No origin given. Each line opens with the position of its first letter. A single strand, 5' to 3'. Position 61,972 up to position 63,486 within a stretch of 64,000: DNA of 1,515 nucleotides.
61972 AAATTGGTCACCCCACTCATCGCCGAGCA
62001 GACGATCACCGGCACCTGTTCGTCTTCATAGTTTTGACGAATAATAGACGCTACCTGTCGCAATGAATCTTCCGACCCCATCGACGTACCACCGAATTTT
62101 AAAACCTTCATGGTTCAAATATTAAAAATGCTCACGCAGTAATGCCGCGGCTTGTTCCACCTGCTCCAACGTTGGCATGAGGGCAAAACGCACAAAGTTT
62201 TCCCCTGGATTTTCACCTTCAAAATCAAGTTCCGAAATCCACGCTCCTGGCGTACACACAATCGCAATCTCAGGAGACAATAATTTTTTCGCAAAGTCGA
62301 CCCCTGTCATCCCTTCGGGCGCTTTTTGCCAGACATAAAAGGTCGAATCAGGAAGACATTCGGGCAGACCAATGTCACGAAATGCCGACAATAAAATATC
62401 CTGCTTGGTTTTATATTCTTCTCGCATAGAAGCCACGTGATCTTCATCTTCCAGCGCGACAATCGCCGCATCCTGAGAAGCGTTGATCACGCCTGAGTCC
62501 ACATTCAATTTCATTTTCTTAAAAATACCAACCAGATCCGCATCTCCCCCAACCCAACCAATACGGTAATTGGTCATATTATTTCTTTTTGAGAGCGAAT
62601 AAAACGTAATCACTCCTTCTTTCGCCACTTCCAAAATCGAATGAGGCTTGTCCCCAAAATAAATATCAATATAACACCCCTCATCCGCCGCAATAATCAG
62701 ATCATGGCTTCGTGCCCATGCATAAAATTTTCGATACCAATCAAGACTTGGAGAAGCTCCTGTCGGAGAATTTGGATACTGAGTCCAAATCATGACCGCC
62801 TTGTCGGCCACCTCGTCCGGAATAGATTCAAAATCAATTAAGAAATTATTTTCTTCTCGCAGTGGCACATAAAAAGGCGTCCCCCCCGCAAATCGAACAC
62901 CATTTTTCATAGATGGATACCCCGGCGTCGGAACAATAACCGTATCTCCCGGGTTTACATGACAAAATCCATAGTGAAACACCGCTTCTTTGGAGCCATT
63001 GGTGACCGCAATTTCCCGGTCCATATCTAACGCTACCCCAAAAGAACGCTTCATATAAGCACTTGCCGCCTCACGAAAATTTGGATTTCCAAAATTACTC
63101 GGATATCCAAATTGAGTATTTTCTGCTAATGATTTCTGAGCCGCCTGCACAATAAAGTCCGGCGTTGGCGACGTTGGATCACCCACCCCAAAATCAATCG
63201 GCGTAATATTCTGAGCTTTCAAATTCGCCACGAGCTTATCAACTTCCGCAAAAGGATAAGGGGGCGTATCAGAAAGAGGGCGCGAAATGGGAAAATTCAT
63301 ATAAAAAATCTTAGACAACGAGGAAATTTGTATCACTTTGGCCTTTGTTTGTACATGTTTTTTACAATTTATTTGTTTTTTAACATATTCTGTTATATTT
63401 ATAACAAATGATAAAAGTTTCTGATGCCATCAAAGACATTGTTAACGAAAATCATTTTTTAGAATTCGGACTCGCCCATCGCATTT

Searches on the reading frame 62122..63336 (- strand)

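Call 40: search_protein_families(library=pfam, proteins=[window:62122-63336:-], max_evalue=0.00001)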
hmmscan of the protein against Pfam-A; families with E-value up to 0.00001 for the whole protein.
window:62122-63336:- (404 aa): 1 family
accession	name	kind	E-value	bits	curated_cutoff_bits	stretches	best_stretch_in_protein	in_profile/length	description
PF00155.27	Aminotran_1_2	-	4e-56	191.2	19.7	1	47-397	4-358/361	Aminotransferase class I and II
